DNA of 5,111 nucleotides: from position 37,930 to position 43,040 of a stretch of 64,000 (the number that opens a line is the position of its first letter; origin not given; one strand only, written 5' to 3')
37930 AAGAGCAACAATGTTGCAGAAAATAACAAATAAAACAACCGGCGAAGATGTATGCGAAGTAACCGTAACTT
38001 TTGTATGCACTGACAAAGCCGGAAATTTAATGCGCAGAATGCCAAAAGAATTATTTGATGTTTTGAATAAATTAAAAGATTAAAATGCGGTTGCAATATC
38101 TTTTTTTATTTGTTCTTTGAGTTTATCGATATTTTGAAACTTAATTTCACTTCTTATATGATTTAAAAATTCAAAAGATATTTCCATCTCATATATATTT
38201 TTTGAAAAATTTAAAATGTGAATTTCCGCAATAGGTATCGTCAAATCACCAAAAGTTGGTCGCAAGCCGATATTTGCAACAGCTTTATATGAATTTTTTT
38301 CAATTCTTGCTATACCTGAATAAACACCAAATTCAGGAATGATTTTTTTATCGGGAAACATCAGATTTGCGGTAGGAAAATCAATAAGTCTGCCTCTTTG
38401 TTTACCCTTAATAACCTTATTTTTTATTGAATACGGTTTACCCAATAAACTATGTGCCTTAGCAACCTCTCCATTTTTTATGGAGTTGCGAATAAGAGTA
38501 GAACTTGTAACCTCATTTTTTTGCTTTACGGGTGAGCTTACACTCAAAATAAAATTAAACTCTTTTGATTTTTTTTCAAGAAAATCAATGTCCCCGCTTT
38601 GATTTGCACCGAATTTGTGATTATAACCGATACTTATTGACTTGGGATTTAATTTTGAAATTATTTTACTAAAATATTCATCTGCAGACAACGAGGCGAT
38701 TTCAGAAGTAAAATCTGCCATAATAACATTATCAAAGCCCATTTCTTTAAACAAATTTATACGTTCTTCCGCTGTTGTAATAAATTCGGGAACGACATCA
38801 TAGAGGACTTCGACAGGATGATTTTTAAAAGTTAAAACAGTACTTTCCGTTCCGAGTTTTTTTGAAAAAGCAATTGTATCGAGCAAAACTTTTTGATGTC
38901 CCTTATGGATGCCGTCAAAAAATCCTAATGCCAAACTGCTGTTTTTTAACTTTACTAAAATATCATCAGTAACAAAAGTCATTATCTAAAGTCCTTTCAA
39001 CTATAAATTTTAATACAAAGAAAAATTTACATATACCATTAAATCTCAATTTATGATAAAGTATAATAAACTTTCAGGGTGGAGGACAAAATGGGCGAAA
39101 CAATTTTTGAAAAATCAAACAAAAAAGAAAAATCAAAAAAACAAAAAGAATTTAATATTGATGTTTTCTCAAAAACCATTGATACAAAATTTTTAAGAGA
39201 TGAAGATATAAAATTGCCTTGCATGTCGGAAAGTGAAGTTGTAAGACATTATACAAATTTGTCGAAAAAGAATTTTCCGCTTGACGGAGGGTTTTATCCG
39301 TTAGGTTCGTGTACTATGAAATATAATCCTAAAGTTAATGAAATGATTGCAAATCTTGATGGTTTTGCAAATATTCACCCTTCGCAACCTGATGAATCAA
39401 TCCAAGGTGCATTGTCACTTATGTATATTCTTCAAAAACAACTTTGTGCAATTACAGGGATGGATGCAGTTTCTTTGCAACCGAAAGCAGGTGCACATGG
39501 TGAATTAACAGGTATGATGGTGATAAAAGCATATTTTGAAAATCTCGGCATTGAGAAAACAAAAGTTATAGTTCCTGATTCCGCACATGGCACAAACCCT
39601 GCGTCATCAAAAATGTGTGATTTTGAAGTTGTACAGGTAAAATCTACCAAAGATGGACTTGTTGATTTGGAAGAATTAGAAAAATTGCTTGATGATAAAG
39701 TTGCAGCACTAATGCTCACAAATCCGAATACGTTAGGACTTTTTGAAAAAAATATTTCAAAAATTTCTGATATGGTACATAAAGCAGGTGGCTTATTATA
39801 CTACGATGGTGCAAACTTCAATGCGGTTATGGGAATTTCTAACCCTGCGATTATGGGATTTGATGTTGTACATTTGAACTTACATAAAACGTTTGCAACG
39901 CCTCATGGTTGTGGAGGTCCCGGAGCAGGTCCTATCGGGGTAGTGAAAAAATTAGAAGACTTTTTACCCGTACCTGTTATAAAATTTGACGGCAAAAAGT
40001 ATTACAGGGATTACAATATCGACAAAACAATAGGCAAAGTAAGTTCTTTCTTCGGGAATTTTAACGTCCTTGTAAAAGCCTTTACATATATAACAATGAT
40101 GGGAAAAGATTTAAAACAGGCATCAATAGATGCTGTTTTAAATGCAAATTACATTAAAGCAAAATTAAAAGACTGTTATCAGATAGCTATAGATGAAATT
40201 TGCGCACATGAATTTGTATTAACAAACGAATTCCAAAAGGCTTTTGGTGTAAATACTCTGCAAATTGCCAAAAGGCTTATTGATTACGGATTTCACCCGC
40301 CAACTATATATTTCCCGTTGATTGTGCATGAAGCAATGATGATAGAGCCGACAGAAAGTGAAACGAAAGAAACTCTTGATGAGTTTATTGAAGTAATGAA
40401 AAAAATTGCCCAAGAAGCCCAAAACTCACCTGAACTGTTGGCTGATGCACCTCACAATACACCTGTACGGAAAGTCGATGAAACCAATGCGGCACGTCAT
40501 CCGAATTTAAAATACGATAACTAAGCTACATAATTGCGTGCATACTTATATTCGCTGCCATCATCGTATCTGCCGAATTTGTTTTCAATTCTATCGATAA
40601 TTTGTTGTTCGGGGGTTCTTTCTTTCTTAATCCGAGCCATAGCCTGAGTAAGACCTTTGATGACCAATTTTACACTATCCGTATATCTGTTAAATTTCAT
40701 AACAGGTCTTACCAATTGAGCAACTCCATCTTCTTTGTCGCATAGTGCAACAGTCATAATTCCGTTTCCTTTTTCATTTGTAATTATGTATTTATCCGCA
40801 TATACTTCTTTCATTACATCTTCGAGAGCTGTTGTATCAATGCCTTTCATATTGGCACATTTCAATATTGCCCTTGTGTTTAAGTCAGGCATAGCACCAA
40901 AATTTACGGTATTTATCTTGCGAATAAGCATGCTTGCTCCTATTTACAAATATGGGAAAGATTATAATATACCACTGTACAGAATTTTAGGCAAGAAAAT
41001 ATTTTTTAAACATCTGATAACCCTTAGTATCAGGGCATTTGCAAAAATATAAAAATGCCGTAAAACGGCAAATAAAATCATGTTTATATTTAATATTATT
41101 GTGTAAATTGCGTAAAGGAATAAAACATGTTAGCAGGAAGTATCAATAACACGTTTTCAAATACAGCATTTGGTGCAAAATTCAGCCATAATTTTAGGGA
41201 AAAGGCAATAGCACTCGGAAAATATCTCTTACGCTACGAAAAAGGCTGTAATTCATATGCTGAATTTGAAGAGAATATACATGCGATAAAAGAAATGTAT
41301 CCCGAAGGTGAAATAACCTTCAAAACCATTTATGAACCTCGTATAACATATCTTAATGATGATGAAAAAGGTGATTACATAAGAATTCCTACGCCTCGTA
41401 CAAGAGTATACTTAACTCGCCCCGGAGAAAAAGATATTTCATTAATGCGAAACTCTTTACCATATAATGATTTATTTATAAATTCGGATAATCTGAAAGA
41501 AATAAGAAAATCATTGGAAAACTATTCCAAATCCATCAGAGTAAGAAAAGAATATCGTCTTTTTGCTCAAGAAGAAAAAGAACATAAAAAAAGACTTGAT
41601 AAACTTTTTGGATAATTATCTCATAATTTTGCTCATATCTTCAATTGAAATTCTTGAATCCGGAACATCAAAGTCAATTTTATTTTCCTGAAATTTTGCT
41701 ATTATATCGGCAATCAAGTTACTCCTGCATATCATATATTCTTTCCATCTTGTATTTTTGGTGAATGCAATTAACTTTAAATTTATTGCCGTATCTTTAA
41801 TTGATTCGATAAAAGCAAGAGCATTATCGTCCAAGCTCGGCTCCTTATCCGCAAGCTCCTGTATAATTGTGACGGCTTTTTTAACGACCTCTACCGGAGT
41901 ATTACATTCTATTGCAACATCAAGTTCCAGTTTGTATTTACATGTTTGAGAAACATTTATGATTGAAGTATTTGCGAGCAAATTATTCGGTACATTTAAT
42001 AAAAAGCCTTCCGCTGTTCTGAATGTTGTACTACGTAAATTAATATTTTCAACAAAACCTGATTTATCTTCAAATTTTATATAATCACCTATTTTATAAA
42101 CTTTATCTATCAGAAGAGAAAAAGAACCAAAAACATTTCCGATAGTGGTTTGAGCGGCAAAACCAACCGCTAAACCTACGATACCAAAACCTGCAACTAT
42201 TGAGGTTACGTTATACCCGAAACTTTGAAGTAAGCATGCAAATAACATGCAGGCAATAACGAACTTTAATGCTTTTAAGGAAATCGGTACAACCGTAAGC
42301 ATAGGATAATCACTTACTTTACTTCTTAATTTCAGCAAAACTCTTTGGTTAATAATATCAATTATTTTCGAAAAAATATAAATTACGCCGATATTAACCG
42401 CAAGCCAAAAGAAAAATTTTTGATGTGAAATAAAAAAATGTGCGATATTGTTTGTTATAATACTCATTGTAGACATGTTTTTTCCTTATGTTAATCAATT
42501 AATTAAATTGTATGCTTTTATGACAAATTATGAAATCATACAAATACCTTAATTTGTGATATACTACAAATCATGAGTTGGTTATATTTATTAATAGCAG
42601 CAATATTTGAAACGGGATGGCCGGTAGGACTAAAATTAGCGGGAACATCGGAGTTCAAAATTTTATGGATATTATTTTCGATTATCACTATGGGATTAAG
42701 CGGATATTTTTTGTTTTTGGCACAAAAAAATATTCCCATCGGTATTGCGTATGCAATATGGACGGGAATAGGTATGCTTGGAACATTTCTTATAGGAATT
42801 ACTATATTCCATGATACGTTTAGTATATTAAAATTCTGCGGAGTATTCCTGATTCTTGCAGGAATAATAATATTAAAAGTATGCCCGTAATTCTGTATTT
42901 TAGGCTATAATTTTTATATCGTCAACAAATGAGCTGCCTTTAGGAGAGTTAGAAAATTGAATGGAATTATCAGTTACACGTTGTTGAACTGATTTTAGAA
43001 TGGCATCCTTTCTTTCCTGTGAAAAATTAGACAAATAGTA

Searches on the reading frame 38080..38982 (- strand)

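Call 12: search_protein_families(library=pfam, proteins=[window:38080-38982:-], max_evalue=0.001)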
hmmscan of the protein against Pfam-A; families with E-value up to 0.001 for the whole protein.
window:38080-38982:- (300 aa): 2 families
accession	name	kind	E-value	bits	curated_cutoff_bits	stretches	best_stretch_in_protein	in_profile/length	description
PF06574.18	FAD_syn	-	5.1e-41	140.6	27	1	13-162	6-157/158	FAD synthetase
PF01687.23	Flavokinase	-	6.7e-40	136.6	19.6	1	180-299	1-120/124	Riboflavin kinase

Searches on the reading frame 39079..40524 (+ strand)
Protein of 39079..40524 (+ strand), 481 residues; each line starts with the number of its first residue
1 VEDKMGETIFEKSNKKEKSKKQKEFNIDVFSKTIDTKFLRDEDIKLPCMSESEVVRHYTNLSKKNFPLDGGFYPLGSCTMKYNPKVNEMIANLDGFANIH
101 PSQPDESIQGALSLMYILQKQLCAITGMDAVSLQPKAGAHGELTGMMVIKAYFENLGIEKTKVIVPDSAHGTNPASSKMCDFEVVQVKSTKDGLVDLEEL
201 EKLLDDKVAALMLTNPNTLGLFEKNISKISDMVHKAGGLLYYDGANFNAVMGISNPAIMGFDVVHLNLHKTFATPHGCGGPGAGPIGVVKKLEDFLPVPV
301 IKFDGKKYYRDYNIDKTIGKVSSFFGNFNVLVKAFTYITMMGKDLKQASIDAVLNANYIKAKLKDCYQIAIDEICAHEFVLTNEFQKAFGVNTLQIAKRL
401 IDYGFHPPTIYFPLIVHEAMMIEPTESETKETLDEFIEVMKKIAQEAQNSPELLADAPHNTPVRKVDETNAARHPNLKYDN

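Call 12: search_protein_families(library=pfam, proteins=[window:39079-40524:+], max_evalue=0.001)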
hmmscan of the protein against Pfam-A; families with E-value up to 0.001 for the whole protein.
window:39079-40524:+ (481 aa): 4 families
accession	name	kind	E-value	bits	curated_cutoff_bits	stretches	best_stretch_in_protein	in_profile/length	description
PF21478.3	GcvP2_C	-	8.4e-31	106.9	27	1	350-450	3-105/122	Glycine dehydrogenase, C-terminal domain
PF02347.22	GDC-P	-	3.2e-12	46.5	26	1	36-297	33-284/429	Glycine cleavage system P-protein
PF00266.25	Aminotran_5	-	6.2e-08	32.4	21.5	1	147-279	76-209/371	Aminotransferase class-V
PF01212.27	Beta_elim_lyase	-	0.0001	22.2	27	1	115-277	34-206/288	Beta-eliminating lyase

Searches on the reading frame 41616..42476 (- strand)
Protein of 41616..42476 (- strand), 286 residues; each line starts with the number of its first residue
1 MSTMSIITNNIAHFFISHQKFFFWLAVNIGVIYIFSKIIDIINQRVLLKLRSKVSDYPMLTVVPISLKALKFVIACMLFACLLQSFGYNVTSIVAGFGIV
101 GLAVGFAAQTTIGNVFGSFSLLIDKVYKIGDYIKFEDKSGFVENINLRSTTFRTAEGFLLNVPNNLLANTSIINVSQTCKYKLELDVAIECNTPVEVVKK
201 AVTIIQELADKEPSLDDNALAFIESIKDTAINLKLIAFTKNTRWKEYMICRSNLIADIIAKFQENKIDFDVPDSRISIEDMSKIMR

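Call 12: search_protein_families(library=pfam, proteins=[window:41616-42476:-], max_evalue=0.001)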
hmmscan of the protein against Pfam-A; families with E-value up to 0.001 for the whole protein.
window:41616-42476:- (286 aa): 3 families
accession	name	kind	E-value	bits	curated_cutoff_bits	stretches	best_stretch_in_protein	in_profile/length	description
PF00924.24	MS_channel_2nd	-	5.8e-19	68.4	20.2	1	111-176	2-67/68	Mechanosensitive ion channel, beta-domain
PF21088.3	MS_channel_1st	-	2.4e-10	40.6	23.1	1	68-109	1-42/42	Mechanosensitive ion channel, transmembrane helices 2/3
PF21082.3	MS_channel_3rd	-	2.6e-08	34.6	21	1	184-269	2-88/88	Mechanosensitive ion channel MscS, C-terminal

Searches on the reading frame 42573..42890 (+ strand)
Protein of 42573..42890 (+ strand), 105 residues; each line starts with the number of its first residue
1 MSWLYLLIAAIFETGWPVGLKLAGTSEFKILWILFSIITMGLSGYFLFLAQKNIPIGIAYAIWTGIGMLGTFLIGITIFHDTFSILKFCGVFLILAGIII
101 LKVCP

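Call 12: search_protein_families(library=pfam, proteins=[window:42573-42890:+], max_evalue=0.001)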
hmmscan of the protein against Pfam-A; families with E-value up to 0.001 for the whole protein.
window:42573-42890:+ (105 aa): 1 family
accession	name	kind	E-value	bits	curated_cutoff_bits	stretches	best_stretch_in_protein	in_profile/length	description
PF00893.25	Multi_Drug_Res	-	1.2e-20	74.2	23.7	1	1-94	1-93/93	Small Multidrug Resistance protein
